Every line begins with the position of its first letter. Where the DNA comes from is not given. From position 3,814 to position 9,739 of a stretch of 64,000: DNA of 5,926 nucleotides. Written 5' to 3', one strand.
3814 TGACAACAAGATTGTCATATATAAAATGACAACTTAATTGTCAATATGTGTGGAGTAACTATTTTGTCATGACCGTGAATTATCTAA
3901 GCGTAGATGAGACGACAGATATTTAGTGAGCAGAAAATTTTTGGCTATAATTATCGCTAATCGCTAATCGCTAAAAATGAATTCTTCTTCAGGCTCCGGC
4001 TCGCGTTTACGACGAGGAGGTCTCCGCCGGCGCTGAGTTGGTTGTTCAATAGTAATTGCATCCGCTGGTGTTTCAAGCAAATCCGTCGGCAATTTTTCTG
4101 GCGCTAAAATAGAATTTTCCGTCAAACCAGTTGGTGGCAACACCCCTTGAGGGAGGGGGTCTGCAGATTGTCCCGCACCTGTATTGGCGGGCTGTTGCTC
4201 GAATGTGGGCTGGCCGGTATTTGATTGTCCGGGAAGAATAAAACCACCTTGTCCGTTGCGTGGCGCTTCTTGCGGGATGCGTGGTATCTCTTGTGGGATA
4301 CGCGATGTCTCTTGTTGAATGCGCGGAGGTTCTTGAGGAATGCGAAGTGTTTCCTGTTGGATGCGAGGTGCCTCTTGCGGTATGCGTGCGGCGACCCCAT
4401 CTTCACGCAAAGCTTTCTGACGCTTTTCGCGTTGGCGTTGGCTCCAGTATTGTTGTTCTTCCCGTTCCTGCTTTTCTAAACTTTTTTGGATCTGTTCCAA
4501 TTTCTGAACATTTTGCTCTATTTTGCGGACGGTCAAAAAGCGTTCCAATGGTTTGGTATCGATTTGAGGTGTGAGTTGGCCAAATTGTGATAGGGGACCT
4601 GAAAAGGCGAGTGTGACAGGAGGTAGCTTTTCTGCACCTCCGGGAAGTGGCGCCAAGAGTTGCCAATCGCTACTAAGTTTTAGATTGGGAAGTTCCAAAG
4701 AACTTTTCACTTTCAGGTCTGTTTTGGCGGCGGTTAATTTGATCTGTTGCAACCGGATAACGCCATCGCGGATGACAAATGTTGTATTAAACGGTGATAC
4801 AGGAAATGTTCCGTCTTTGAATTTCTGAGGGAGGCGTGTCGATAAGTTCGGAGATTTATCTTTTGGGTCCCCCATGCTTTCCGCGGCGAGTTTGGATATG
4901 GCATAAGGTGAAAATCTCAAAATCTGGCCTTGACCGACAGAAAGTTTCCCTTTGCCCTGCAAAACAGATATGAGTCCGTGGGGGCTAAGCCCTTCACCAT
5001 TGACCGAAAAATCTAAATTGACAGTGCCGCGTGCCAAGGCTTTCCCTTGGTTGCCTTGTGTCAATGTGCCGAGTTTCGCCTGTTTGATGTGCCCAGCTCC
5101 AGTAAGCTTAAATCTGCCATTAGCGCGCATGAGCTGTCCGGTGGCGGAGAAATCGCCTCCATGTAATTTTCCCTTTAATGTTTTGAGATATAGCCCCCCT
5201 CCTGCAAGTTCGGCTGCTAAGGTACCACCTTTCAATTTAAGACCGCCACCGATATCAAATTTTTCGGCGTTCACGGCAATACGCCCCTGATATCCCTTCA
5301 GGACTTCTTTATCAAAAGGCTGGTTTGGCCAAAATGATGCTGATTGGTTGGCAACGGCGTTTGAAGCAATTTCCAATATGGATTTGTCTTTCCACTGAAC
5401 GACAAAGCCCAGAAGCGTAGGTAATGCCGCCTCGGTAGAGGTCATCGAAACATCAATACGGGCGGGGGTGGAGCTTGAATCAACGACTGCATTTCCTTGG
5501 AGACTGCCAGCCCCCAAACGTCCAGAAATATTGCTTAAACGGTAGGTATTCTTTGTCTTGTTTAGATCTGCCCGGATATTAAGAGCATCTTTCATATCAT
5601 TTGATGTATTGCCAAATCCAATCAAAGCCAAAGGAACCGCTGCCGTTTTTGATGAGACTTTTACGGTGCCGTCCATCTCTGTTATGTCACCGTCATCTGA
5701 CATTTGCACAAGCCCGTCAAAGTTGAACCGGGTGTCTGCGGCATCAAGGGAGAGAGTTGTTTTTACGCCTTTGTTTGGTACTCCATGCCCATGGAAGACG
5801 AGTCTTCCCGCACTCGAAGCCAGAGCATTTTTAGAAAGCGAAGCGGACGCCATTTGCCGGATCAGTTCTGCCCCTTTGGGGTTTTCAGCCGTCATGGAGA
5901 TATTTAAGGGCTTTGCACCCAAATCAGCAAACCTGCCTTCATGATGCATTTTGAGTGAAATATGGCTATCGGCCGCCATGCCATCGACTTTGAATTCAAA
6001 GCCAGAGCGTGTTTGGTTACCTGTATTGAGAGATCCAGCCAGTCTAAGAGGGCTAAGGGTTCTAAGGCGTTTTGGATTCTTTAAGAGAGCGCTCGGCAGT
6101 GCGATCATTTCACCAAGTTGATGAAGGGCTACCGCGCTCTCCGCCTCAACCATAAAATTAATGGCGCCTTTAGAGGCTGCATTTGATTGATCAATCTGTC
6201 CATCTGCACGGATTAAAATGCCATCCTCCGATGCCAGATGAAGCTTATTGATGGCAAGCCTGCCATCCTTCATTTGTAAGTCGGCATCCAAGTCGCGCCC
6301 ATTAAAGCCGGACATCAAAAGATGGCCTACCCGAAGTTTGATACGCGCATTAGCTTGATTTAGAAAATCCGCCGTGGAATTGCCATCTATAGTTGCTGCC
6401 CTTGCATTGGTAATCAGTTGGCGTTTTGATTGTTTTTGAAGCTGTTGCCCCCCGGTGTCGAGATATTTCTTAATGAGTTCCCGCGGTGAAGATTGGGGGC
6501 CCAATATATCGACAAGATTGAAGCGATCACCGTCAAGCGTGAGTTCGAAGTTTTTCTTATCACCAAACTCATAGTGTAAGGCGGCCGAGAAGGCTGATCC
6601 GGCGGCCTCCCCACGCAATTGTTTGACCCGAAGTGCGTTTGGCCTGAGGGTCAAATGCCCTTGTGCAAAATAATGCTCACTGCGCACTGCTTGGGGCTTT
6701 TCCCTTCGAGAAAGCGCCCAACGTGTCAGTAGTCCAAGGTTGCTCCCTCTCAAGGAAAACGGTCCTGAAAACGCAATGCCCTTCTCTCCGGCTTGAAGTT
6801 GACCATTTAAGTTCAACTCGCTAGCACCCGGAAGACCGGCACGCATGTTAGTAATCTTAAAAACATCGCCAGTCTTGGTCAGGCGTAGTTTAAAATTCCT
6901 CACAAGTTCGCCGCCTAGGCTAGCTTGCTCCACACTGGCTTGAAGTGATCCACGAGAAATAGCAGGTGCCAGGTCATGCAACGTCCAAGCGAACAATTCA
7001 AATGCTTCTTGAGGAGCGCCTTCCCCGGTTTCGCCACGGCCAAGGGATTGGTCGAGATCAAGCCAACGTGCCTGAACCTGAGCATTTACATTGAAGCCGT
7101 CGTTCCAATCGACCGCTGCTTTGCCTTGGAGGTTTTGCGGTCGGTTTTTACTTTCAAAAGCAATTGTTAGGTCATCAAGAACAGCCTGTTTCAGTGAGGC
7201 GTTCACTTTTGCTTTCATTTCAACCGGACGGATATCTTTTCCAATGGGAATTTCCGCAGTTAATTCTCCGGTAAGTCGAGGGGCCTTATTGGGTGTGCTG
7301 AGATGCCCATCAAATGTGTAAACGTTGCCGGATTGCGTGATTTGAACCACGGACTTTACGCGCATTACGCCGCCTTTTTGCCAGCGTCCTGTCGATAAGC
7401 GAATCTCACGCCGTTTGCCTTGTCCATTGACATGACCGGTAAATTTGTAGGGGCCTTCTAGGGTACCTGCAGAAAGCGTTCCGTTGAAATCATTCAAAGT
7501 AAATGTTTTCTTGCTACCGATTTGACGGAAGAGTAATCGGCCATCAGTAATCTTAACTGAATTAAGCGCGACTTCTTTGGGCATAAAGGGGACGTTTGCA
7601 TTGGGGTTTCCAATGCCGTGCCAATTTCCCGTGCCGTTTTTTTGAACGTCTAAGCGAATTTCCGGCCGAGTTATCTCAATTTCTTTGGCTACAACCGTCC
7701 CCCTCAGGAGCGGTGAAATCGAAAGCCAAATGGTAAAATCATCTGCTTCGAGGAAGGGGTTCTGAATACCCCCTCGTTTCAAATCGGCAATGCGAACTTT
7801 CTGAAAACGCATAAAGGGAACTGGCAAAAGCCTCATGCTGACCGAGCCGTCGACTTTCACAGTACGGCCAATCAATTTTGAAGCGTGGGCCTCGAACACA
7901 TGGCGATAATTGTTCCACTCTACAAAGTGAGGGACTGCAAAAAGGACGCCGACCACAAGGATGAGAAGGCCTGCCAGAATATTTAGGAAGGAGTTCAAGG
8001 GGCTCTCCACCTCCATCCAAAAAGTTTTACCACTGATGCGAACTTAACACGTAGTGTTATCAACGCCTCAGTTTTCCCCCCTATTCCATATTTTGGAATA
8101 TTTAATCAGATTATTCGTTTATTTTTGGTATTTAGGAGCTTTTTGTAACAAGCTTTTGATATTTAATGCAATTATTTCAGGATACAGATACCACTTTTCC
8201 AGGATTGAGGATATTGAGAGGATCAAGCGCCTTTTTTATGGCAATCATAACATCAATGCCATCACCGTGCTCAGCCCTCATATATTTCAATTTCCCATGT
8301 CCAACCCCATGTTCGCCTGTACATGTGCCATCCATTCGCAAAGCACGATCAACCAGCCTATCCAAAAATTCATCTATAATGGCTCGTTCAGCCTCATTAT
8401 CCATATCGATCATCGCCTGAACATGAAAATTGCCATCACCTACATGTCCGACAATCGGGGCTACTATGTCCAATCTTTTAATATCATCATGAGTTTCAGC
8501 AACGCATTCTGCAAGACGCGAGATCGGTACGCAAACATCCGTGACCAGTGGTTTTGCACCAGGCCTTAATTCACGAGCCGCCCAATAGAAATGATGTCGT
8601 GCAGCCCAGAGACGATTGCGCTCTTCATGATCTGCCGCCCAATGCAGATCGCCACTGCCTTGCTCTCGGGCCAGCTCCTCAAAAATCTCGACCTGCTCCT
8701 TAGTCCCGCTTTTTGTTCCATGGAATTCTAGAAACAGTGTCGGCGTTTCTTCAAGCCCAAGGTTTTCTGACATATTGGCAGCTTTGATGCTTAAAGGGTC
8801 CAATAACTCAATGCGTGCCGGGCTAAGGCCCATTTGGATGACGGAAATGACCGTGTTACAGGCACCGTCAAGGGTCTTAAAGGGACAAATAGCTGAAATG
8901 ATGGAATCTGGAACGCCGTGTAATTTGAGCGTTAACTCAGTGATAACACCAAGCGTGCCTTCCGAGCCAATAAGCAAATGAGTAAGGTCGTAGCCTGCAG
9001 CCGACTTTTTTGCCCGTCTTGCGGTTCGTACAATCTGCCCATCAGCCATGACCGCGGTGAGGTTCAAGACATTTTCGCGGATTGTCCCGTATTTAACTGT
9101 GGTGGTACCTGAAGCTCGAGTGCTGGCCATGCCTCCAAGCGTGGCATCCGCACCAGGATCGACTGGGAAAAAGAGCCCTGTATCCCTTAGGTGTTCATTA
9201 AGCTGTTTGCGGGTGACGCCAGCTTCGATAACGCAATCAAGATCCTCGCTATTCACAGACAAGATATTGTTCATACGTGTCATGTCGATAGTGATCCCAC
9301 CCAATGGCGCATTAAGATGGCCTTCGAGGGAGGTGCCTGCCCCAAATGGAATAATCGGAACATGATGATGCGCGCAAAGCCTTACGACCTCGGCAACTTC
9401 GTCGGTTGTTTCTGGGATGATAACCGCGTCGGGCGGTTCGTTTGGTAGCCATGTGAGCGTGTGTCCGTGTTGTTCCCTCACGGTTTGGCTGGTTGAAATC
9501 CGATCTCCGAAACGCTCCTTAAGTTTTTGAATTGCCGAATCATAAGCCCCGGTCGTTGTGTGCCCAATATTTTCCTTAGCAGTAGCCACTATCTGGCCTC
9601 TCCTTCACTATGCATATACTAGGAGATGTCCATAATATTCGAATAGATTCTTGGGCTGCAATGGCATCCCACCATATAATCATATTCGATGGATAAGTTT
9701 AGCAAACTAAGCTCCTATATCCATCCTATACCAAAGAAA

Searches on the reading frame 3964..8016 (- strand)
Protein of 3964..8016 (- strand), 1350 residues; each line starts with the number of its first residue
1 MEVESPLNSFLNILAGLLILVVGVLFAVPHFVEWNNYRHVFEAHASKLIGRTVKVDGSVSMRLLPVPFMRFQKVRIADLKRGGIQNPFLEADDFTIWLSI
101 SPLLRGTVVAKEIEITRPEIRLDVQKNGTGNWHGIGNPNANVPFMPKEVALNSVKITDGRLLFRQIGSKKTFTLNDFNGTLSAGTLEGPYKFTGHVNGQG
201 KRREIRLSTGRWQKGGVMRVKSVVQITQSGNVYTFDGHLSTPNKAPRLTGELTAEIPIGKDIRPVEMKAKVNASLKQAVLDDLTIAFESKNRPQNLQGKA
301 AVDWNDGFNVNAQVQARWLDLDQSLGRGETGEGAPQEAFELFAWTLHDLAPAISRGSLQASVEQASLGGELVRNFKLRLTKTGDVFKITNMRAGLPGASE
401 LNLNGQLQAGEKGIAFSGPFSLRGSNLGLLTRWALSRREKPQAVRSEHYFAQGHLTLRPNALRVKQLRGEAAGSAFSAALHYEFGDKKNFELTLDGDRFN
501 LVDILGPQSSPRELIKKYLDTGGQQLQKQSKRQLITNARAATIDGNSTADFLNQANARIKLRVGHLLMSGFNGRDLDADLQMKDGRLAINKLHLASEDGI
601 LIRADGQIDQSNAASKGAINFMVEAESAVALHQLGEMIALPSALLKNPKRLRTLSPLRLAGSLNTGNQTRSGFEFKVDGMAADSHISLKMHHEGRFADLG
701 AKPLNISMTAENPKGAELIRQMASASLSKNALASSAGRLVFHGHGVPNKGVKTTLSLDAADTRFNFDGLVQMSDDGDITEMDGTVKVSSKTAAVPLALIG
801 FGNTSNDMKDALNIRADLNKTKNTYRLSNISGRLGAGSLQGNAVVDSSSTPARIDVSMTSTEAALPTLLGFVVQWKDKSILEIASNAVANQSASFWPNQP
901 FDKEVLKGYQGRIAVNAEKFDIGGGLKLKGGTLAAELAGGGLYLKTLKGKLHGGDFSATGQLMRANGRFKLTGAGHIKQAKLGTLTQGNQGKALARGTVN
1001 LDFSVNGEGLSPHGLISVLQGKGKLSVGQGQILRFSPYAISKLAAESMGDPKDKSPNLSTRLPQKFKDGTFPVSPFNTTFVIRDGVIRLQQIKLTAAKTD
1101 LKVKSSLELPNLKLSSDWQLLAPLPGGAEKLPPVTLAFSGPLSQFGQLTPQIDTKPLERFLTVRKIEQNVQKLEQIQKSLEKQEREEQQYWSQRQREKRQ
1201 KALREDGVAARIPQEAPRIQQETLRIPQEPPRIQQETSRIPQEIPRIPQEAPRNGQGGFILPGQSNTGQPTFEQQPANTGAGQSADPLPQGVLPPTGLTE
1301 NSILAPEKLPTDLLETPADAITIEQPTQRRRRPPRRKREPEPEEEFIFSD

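Call 70: search_protein_families(library=pfam, proteins=[window:3964-8016:-], max_evalue=1e-8)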
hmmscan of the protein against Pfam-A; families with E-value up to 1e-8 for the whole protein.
window:3964-8016:- (1350 aa): 2 families
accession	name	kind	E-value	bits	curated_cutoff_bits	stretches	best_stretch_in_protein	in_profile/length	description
PF05170.20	AsmA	-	2e-44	152.9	29.8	2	13-378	11-278/607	AsmA family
PF05359.17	DUF748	-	1.7e-10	40.1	50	1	13-181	20-184/1037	Domain of Unknown Function (DUF748)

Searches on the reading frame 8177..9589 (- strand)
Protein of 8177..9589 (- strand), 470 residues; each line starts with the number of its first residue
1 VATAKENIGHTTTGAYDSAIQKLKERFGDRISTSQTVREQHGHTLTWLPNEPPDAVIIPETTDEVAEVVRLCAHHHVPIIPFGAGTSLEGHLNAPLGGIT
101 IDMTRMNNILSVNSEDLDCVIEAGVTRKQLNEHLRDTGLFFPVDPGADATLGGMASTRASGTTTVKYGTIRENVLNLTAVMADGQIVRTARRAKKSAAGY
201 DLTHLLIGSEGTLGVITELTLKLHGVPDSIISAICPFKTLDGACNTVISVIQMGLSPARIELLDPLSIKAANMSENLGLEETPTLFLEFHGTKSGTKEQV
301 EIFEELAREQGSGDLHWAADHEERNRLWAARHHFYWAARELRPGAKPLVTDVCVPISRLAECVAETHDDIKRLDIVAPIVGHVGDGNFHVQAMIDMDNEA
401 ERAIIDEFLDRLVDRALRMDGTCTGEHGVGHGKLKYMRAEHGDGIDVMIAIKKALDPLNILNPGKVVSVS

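Call 70: search_protein_families(library=pfam, proteins=[window:8177-9589:-], max_evalue=1e-8)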
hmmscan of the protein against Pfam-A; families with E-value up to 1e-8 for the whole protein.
window:8177-9589:- (470 aa): 2 families
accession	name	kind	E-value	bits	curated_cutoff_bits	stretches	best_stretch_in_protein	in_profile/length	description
PF02913.24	FAD-oxidase_C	-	1e-61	209.2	21.2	1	227-466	2-248/248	FAD linked oxidases, C-terminal domain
PF01565.28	FAD_binding_4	-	7.1e-41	139.6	26.4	1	53-189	1-138/139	FAD binding domain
